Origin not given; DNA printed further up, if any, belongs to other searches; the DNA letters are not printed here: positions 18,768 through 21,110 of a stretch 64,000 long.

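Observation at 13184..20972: Nucleoside-type BMP/ABC importer plus nucleoside hydrolase operon headed by an ADP-ribosylglycohydrolase fusion protein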

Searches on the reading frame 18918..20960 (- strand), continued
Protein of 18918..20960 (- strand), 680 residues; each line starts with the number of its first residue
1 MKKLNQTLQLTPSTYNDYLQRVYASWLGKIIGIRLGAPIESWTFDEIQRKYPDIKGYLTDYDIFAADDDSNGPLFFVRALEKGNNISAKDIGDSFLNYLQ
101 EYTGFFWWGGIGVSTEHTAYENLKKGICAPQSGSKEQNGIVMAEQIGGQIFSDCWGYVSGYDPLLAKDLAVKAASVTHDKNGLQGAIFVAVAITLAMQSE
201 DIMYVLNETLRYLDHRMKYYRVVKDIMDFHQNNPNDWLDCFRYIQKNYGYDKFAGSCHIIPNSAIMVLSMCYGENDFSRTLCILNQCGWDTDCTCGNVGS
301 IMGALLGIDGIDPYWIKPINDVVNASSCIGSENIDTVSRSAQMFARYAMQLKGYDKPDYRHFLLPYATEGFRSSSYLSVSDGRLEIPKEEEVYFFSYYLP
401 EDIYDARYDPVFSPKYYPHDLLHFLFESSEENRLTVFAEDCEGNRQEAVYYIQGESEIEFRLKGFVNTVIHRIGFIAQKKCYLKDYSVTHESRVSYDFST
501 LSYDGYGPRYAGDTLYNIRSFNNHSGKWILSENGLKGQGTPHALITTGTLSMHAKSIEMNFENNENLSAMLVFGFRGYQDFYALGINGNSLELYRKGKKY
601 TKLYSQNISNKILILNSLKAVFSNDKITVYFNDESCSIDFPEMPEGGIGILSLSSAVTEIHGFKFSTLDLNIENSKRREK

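Call 30: fold_search(model_id=the predicted structure, library=pdb)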
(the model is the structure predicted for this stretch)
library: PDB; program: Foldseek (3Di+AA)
matches with E <= 10: 1748; with E <= 0.001: 95
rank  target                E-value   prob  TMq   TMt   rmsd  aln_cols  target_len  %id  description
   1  1t5j                  8.9e-10  1.00  0.35  0.74   4.9       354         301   18  Crystal structure of ribosylglycohydrolase MJ1187 from Methanococcus jannaschii (released 2004-05-11)
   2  6hh3_A                4.2e-09  1.00  0.38  0.73   4.1       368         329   17  ADP-ribosylserine hydrolase ARH3 of Latimeria chalumnae in complex with ADP-HPD (released 2018-11-28)
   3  6g1q_B                5.4e-09  1.00  0.37  0.72   4.0       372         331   16  ADP-ribosylserine hydrolase ARH3 of Latimeria chalumnae in complex with ADP-ribose (released 2018-11-28)
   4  2qty_A                5.7e-09  1.00  0.35  0.67   5.3       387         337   16  Crystal Structure of mouse ADP-ribosylhydrolase 3 (mARH3) (released 2008-03-04)
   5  2woe_A                7.3e-09  1.00  0.34  0.73   5.2       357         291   16  Crystal Structure of the D97N variant of dinitrogenase reductase- activating glycohydrolase (DRAG) from Rhodospirillum (released 2009-08-18)
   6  6hgz_A                7.6e-09  1.00  0.37  0.73   4.2       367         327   16  ADP-ribosylserine hydrolase ARH3 of Latimeria chalumnae in complex with ADP-ribose (released 2018-11-28)
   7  6g1p_B                7.6e-09  1.00  0.37  0.71   4.6       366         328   16  Apo form of ADP-ribosylserine hydrolase ARH3 of Latimeria chalumnae (released 2018-11-28)
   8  5zqy                  7.6e-09  1.00  0.37  0.67   5.3       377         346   15  Crystal structure of a poly(ADP-ribose) glycohydrolase (released 2018-08-15)
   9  6hh4_A                8.4e-09  1.00  0.37  0.73   4.1       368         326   17  ADP-ribosylserine hydrolase ARH3 of Latimeria chalumnae in complex with ADP-ribosyl-L-arginine (released 2018-11-28)
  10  6hh4_B                9.7e-09  1.00  0.36  0.70   4.7       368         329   17  ADP-ribosylserine hydrolase ARH3 of Latimeria chalumnae in complex with ADP-ribosyl-L-arginine (released 2018-11-28)
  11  6hh3_B                1.2e-08  1.00  0.36  0.70   4.5       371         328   16  ADP-ribosylserine hydrolase ARH3 of Latimeria chalumnae in complex with ADP-HPD (released 2018-11-28)
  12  8xks_Q                1.3e-08  1.00  0.37  0.61   6.6       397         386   11  The cryo-EM structure of Orf2971-FtsHi motor complex (released 2024-12-04)
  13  2woc_A                1.7e-08  1.00  0.35  0.75   4.7       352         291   16  Crystal Structure of the dinitrogenase reductase-activating glycohydrolase (DRAG) from Rhodospirillum rubrum (released 2009-08-11)
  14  6g1p_A                1.7e-08  1.00  0.38  0.73   4.1       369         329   17  Apo form of ADP-ribosylserine hydrolase ARH3 of Latimeria chalumnae (released 2018-11-28)
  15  6g1q_A                2.0e-08  1.00  0.36  0.70   4.2       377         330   15  ADP-ribosylserine hydrolase ARH3 of Latimeria chalumnae in complex with ADP-ribose (released 2018-11-28)
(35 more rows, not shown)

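Call 31: find_related_loci(query=A1, collection=metagenome_contigs, flank=10000)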
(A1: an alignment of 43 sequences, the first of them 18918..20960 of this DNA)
Query A1 (680 aa) in metagenome_contigs; peptide patterns used: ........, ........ (x = any residue, [..] = any of these).
600 stretches matched a pattern (row limit reached: there are more); 243 encode a relative of the query (tblastn E <= 1e-3); the best 80 are kept; 80 distinct loci.
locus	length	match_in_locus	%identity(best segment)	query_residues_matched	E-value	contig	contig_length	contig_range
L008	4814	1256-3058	53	8-607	0e+0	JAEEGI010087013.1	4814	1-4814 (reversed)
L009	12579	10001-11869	51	8-634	0e+0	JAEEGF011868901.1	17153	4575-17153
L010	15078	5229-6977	50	14-596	0e+0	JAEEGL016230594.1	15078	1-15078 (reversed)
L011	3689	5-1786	51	22-596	0e+0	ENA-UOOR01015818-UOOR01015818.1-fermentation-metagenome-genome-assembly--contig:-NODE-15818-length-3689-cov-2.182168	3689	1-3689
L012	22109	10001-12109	39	15-680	5e-138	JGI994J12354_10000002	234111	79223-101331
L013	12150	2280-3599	50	17-424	4e-130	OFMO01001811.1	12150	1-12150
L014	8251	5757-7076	50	17-424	3e-130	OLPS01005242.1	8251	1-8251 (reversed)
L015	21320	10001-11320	50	17-424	4e-130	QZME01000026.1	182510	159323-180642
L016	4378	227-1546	50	17-424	1e-132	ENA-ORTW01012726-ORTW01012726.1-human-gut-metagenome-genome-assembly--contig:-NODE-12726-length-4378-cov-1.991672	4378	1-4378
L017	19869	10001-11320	50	17-424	4e-130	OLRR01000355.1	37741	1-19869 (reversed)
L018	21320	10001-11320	50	17-424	1e-129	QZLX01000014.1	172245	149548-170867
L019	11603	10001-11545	46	15-501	5e-129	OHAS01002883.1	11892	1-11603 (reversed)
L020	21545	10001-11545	45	15-501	8e-129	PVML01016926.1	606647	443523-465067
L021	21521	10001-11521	44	18-475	2e-128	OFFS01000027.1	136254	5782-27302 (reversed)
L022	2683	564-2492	38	17-609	9e-135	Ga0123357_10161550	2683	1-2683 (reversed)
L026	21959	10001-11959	36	13-644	5e-126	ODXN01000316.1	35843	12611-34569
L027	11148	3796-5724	38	15-634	7e-126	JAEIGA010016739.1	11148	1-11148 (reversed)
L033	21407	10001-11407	47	3-439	5e-125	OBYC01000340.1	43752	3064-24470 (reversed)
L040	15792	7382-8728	46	17-423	5e-122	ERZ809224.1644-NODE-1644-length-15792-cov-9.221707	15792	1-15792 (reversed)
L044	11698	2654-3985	47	15-439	7e-122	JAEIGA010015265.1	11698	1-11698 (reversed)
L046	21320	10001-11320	46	13-431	2e-121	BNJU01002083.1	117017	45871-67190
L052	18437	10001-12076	34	18-666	5e-122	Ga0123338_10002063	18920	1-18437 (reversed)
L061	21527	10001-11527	42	16-474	2e-118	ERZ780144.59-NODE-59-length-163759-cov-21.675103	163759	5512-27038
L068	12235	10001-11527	42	16-474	3e-117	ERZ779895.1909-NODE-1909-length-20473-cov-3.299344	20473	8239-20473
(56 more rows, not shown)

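Call 40: search_protein_families(library=pfam, proteins=[L018:4252-6162:-, L061:8072-8929:+, L061:5667-7052:+, L033:2862-4148:+, L061:13291-15738:-, L012:17771-19066:+, L052:5026-6630:-, L052:9099-9992:+, L068:9026-9982:+, L068:7109-8002:+], max_evalue=0.001)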
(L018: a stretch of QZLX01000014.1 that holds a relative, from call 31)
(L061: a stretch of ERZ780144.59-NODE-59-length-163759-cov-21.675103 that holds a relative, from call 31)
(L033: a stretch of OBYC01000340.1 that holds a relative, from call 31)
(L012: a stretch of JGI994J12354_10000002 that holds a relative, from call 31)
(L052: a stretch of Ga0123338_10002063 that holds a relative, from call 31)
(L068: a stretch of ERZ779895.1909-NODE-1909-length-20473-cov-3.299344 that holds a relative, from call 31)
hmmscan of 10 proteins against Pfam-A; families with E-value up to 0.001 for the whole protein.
L018:4252-6162:- (636 aa): 5 families
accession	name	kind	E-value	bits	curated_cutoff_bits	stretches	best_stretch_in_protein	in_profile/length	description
PF00294.29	PfkB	-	5.4e-46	157.7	25.8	1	326-614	3-296/302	pfkB family carbohydrate kinase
PF00356.27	LacI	-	1.1e-15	57.5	27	1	2-47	1-45/46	Bacterial regulatory proteins, lacI family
PF08543.17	Phos_pyr_kin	-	1.1e-10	41.8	27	1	463-601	84-225/246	Phosphomethylpyrimidine kinase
PF13377.12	Peripla_BP_3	-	3e-09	37.6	26.5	1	166-297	4-148/167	Periplasmic binding protein-like domain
PF00532.27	Peripla_BP_1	-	1e-08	35.4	22.2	1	66-209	8-160/281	Periplasmic binding proteins and sugar binding domain of LacI family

L061:8072-8929:+ (285 aa): 2 families
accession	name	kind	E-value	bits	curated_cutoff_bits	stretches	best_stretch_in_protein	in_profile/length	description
PF00753.33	Lactamase_B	-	4.3e-21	76.2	22.7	1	28-221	4-196/196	Metallo-beta-lactamase superfamily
PF19583.5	ODP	-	0.00014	22.3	27.2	0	113-186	84-142/194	ODP family beta lactamase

L061:5667-7052:+ (461 aa): 2 families
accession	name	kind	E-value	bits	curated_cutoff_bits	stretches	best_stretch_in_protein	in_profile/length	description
PF00295.23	Glyco_hydro_28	-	1.4e-13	51.1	22.9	1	164-362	51-243/324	Glycosyl hydrolases family 28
PF13229.12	Beta_helix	-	0.00021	21.4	25.9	0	226-346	30-126/158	Right handed beta helix region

L033:2862-4148:+ (428 aa): 1 family
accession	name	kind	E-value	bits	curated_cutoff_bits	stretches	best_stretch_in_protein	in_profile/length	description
PF14501.12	HATPase_c_5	-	5.4e-12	46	22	1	330-428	3-101/102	GHKL domain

L061:13291-15738:- (815 aa): 2 families
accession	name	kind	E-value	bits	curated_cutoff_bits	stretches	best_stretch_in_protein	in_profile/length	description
PF17167.11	Glyco_hydro_94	-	1e-164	548.7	27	1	311-738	1-420/420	Glycosyl hydrolase 94 superfamily, catalytic domain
PF06165.18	GH94_b-supersand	-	6.8e-92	307.9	23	1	25-266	1-250/251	Glycosyl hydrolase 94, supersandwich domain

L012:17771-19066:+ (431 aa): 2 families
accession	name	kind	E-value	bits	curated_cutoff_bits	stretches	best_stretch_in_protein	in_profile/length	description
PF01546.33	Peptidase_M20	-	6.8e-11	42.9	24.6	1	82-382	2-189/206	Peptidase family M20/M25/M40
PF07687.19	M20_dimer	-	0.00011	22.5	21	1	202-297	5-100/107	Peptidase dimerisation domain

L052:5026-6630:- (534 aa): 4 families
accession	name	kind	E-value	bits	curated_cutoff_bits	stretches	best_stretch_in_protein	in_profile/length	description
PF00884.28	Sulfatase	-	2.4e-53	181.8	25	1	5-347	1-300/301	Sulfatase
PF16347.10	SGSH_C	-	2.8e-19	70.2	29.3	1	296-436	1-150/154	N-sulphoglucosamine sulphohydrolase, C-terminal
PF01663.27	Phosphodiest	-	5.2e-09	36.6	23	1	8-75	2-67/342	Type I phosphodiesterase / nucleotide pyrophosphatase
PF02995.22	DUF229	-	0.0002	20.6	25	1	251-324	301-372/496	Protein of unknown function (DUF229)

L052:9099-9992:+ (297 aa): 6 families
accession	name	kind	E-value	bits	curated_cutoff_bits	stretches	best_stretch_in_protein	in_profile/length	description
PF20434.5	BD-FAE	-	1.3e-51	175.6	26.8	1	42-255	2-215/215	BD-FAE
PF07859.19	Abhydrolase_3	-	6e-22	78.9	25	1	55-273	1-207/210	alpha/beta hydrolase fold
PF00326.27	Peptidase_S9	-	3.6e-11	43.4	22.6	1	212-291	125-207/213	Prolyl oligopeptidase family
PF12146.15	Hydrolase_4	-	9.1e-07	28.8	27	0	229-272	191-232/239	Serine aminopeptidase, S33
PF00135.34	COesterase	-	5.4e-06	26.1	27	1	47-146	98-204/515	Carboxylesterase family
PF02230.22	Abhydrolase_2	-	5.3e-05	23.6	23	0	228-273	155-200/217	Phospholipase/Carboxylesterase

L068:9026-9982:+ (318 aa): 2 families
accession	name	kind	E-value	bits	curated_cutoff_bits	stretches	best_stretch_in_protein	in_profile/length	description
PF01156.24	IU_nuc_hydro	-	1.1e-21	78.3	34.2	1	32-277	1-257/297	Inosine-uridine preferring nucleoside hydrolase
PF07632.16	Sde182_NH-like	-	5.6e-05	23.2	26.8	1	32-156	2-135/268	Cellulose-binding Sde182, nucleoside hydrolase-like domain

L068:7109-8002:+ (297 aa): 1 family
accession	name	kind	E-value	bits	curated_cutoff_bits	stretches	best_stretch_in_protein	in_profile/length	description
PF12706.13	Lactamase_B_2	-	5e-13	49.5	27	1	47-244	1-194/200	Beta-lactamase superfamily domain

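Call 41: search_protein_families(library=ncbifam, proteins=[L040:3905-4837:+, L018:4252-6162:-, L068:9026-9982:+, L012:17771-19066:+], max_evalue=0.00001)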
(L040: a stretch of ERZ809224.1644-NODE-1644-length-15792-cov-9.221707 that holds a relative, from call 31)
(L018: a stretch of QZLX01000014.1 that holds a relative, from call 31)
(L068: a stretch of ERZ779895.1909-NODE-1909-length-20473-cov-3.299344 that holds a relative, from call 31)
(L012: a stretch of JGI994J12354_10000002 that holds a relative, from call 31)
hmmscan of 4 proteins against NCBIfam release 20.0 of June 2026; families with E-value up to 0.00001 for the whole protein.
L040:3905-4837:+ (310 aa): 28 families (the best 25 are shown)
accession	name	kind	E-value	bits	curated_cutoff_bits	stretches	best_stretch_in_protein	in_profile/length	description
TIGR02152.1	D_ribokin_bact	equivalog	1.1e-106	356.5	299.65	1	4-300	1-297/298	ribokinase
NF008353.0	PRK11142.1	equivalog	2.3e-94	316.4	341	1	1-303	2-303/307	ribokinase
NF053626.1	RibKinHalex1628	equivalog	2e-40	139.1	330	1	1-300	1-288/293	ATP-dependent ribose-1-phosphate kinase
NF041134.1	R1P_kin_Thcocales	equivalog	5.5e-35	121.2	500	1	4-307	3-286/291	ADP-dependent ribose-1-phosphate kinase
TIGR04382.1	myo_inos_iolC_N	equivalog_domain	1.8e-31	109.6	300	1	37-302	33-308/309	5-dehydro-2-deoxygluconokinase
TIGR03168.1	1-PFK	subfamily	1.2e-29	103.2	216.4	1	12-298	10-294/305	hexose kinase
TIGR02198.1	rfaE_dom_I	equivalog_domain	7.7e-29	100.8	345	1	3-291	9-304/315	D-glycero-beta-D-manno-heptose-7-phosphate kinase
NF049991.1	TagKinase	equivalog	1.4e-28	99.7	420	1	45-303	48-315/321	tagatose kinase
NF006957.1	PRK09434.1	equivalog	1.6e-28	100.1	450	1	18-298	12-301/302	fructokinase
TIGR03828.1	pfkB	equivalog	3.2e-28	98.6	292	1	12-299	10-295/305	1-phosphofructokinase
NF007416.0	PRK09954.1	equivalog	9.4e-25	87.3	561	1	5-284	61-340/362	sugar kinase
NF007355.0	PRK09850.1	equivalog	1.8e-22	79.8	540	1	4-286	7-289/313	pseudouridine kinase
NF008454.0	PRK11316.1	equivalog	1.8e-20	73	521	1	37-294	50-306/475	bifunctional D-glycero-beta-D-manno-heptose-7-phosphate kinase/D-glycero-beta-D-manno-heptose 1-phosphate adenylyltransferase HldE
NF041320.1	pfkB_Halo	equivalog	1.7e-19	70.4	400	1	175-305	168-296/302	1-phosphofructokinase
NF007068.0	PRK09513.1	equivalog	7.4e-17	61.5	432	1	177-286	179-288/312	1-phosphofructokinase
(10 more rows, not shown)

L018:4252-6162:- (636 aa): 35 families (the best 25 are shown)
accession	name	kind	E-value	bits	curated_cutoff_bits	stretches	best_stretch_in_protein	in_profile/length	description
TIGR02152.1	D_ribokin_bact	equivalog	6.2e-73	245.7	299.65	1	327-618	1-291/298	ribokinase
NF008353.0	PRK11142.1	equivalog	4.2e-60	203.8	341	1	326-628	4-304/307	ribokinase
NF047341.1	lactose_RbsR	equivalog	2.7e-34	119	382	1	2-299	4-311/331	ribose utilization transcriptional repressor RbsR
TIGR01481.1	ccpA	equivalog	8.4e-26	91.1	442.35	1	1-285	3-298/330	catabolite control protein A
TIGR04382.1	myo_inos_iolC_N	equivalog_domain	2.2e-22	79.7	300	1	357-627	30-309/309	5-dehydro-2-deoxygluconokinase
NF053626.1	RibKinHalex1628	equivalog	1.6e-21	77.1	330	1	326-604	3-269/293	ATP-dependent ribose-1-phosphate kinase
NF007743.0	PRK10423.1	equivalog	7.9e-21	74.5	531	1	2-171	3-177/330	ribose operon transcriptional repressor RbsR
NF007449.0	PRK10014.1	subfamily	2.9e-19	69.3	310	1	2-210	8-222/342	Mal regulon transcriptional regulator MalI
TIGR02198.1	rfaE_dom_I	equivalog_domain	1.9e-18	66.6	345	1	468-615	161-304/315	D-glycero-beta-D-manno-heptose-7-phosphate kinase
NF047913.1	TransRegIdnR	equivalog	7.6e-18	64.9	500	1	1-300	6-315/331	DNA-binding transcriptional regulator IdnR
TIGR03168.1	1-PFK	subfamily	8.3e-18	64.3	216.4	1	336-613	11-287/305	hexose kinase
TIGR02417.1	fruct_sucro_rep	subfamily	2e-17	63.5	389.55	1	2-141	1-144/327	D-fructose-responsive transcription factor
TIGR03828.1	pfkB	equivalog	3.8e-17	62.3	292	1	338-614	13-289/305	1-phosphofructokinase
NF041134.1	R1P_kin_Thcocales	equivalog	4.6e-17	62.4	500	1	327-628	3-283/291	ADP-dependent ribose-1-phosphate kinase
NF007979.0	PRK10703.1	equivalog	2.5e-16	59.7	501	1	2-259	3-274/341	HTH-type transcriptional repressor PurR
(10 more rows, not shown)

L068:9026-9982:+ (318 aa): 4 families
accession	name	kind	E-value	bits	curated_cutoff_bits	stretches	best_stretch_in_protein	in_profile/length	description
NF008036.0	PRK10768.1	equivalog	6e-11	42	382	1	114-268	93-245/304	ribonucleoside hydrolase RihC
NF007761.0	PRK10443.1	equivalog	7.7e-10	38.3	433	1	110-205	91-188/311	pyrimidine-specific ribonucleoside hydrolase RihA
NF052221.1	UridNuclsHydUriH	equivalog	2.8e-07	30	450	1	111-202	91-185/310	uridine-preferring nucleoside hydrolase UriH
NF007417.0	PRK09955.1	equivalog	4e-06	25.9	459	1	141-205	121-188/313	ribosylpyrimidine nucleosidase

L012:17771-19066:+ (431 aa): 5 families
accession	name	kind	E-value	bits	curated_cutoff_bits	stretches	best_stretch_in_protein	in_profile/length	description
TIGR01891.1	amidohydrolases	subfamily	1.2e-48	166.2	153.75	1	26-370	2-341/366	amidohydrolase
NF040868.1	carboxypep_CpsA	equivalog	9.1e-28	97.1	500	1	16-323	6-306/391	carboxypeptidase CpsA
NF038260.1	ectoine_DoeB_2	equivalog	6.9e-17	61.4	550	1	22-345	5-316/378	N(2)-acetyl-L-2,4-diaminobutanoate deacetylase DoeB2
NF006365.0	PRK08588.1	subfamily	4.4e-10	39.4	289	1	115-309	111-288/383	succinyl-diaminopimelate desuccinylase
TIGR01910.1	DapE-ArgE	subfamily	3.4e-07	29.8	217.6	1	117-367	113-349/373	ArgE/DapE family deacylase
